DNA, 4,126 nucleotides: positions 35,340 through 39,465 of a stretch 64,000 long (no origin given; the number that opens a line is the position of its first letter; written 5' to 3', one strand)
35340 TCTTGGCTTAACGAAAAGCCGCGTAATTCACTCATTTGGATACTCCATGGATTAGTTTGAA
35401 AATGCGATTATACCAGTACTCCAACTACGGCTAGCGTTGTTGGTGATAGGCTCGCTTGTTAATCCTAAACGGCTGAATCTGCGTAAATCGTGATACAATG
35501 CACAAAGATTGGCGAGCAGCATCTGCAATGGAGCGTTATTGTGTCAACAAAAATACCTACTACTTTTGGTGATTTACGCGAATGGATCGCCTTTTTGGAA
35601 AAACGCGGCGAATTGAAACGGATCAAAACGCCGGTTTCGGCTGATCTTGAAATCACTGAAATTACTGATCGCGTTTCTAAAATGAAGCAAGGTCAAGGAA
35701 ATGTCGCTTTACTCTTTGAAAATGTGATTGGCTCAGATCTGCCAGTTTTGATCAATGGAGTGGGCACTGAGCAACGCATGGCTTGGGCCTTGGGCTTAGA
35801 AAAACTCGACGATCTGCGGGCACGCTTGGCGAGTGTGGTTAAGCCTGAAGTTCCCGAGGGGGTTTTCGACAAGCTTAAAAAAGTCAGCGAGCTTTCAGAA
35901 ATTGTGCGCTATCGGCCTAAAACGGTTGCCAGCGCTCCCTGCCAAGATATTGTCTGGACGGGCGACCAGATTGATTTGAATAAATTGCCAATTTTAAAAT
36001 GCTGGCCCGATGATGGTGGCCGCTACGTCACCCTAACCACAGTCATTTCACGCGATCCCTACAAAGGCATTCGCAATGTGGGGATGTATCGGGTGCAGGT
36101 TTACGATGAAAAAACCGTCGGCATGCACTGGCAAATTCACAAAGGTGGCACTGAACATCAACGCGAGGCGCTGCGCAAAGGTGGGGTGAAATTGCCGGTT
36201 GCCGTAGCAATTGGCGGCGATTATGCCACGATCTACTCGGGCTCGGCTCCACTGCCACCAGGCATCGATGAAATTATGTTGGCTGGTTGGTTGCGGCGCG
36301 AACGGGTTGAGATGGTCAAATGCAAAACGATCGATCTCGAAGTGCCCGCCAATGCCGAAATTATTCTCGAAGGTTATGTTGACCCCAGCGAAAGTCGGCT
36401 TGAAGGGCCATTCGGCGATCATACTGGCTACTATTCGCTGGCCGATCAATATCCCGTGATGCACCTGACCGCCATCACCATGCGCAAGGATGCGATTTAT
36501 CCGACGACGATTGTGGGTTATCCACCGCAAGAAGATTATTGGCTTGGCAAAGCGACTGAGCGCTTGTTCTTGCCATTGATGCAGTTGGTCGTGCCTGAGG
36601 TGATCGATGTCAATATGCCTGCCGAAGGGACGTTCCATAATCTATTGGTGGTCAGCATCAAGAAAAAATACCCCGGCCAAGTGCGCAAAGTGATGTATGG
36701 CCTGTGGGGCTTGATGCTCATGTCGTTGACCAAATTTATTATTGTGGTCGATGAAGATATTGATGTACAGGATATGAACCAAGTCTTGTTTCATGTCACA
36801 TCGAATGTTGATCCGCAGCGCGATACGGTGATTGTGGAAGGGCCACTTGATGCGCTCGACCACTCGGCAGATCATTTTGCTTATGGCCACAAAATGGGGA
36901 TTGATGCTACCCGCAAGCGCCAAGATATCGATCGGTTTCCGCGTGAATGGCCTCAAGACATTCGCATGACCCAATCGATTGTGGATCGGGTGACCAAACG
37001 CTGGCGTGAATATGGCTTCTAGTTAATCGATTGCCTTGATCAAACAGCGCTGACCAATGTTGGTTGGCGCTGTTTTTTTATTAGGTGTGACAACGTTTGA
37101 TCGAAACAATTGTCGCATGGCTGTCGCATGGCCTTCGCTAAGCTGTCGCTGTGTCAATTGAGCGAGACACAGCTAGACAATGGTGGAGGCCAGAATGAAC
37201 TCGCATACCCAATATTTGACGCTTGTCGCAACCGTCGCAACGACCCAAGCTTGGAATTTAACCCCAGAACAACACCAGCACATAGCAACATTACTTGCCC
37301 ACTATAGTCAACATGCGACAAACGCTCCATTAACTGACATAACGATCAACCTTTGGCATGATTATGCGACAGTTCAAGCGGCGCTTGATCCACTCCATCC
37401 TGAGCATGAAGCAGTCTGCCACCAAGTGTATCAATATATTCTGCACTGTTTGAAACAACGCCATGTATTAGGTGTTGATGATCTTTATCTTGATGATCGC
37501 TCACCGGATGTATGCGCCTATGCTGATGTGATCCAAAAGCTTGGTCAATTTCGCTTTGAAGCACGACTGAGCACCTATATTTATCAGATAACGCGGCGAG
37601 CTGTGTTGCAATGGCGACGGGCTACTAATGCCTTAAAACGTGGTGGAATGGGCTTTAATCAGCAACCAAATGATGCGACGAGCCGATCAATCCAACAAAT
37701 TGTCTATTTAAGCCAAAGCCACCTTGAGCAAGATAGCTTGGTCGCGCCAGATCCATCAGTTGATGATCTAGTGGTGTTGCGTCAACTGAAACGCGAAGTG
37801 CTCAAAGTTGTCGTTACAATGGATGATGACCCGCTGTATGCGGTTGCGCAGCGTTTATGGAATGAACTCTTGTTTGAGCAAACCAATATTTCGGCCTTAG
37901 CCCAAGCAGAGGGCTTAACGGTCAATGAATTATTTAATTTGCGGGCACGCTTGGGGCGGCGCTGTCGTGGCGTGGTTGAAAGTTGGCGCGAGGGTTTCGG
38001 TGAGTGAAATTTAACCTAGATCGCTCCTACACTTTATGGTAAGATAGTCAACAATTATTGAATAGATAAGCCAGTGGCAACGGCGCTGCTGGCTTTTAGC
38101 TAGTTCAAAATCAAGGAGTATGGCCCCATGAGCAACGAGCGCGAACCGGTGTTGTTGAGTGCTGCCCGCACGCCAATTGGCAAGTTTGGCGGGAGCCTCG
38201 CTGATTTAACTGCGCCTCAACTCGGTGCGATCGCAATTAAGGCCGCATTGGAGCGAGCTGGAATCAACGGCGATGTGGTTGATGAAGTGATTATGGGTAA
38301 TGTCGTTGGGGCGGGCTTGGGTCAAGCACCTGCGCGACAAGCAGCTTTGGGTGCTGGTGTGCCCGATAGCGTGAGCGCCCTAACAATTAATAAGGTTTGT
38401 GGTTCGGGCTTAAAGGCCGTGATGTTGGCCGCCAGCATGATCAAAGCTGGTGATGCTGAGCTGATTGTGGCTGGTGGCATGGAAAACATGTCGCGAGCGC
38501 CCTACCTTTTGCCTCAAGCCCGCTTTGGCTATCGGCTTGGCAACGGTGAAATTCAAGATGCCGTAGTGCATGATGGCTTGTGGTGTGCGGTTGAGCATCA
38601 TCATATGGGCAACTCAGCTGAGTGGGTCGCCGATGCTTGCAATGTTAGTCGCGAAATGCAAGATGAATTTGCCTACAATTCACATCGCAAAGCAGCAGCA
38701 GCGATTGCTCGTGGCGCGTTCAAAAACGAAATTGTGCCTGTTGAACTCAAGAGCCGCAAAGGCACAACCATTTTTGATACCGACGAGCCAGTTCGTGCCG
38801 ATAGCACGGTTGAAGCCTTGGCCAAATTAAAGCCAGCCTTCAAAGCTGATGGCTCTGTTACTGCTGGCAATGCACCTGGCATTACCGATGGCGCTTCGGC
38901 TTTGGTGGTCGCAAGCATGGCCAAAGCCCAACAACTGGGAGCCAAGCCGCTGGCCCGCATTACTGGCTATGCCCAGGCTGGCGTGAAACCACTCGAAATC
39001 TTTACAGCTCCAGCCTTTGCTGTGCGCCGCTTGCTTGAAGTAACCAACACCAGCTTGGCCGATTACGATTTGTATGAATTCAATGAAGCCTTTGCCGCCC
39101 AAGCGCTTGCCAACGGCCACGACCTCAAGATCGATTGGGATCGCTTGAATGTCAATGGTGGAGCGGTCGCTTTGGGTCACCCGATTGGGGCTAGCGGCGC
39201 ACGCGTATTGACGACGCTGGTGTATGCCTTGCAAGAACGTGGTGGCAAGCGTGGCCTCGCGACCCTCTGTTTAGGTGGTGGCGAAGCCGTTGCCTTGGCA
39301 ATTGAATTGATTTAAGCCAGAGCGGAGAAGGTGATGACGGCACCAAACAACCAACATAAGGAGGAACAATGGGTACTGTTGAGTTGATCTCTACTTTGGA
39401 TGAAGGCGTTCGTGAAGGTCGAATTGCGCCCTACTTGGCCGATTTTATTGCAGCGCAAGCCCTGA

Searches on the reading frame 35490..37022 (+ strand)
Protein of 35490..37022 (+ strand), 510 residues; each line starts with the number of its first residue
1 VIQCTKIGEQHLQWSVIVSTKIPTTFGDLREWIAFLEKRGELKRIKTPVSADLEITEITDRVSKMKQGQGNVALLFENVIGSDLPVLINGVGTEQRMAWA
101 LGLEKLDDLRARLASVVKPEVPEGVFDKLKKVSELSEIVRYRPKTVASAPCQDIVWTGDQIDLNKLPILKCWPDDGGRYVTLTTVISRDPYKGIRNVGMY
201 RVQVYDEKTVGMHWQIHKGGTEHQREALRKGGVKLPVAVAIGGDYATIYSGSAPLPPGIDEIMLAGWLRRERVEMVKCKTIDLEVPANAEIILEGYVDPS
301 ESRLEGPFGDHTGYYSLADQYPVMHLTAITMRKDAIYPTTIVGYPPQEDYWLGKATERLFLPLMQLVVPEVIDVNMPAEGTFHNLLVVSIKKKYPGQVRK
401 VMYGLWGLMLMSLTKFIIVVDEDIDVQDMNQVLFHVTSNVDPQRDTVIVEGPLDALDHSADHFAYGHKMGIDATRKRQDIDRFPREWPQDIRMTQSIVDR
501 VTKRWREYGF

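Call 104: search_protein_families(library=pfam, proteins=[window:35490-37022:+], max_evalue=0.00001)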
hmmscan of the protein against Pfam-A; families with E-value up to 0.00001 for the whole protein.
window:35490-37022:+ (510 aa): 3 families
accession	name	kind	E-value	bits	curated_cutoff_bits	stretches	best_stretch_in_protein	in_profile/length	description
PF01977.22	UbiD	-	2e-87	292.1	23.3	1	146-345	3-206/206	3-octaprenyl-4-hydroxybenzoate carboxy-lyase Rift-related domain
PF20696.2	UbiD_C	-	2.5e-46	157.2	24.2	1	351-473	2-127/127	3-octaprenyl-4-hydroxybenzoate carboxy-lyase C-terminal domain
PF20695.2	UbiD_N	-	7.7e-24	84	24.3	1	33-110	1-72/78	3-octaprenyl-4-hydroxybenzoate carboxy-lyase N-terminal domain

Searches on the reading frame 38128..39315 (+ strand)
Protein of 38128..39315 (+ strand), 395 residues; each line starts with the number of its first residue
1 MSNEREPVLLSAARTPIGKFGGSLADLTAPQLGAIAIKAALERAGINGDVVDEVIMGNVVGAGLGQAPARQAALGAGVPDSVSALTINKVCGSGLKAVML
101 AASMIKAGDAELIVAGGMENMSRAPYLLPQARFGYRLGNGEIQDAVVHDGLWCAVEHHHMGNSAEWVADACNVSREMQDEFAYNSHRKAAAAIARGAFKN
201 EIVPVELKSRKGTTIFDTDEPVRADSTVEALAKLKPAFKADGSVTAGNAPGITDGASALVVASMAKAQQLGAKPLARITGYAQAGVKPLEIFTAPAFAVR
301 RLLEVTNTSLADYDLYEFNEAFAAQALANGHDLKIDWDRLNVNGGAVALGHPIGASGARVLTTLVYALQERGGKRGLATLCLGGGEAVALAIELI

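Call 105: search_protein_families(library=pfam, proteins=[window:38128-39315:+], max_evalue=0.00001)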
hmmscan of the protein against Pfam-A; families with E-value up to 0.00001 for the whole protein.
window:38128-39315:+ (395 aa): 3 families
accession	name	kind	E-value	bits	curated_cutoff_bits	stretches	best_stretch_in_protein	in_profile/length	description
PF00108.29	Thiolase_N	-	8.5e-100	333.9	26.4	1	8-263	2-258/260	Thiolase, N-terminal domain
PF02803.24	Thiolase_C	-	2.1e-44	150.5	27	1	273-393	2-122/123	Thiolase, C-terminal domain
PF00109.32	ketoacyl-synt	-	2.2e-06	27.9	20.8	0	85-121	168-204/252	Beta-ketoacyl synthase, N-terminal domain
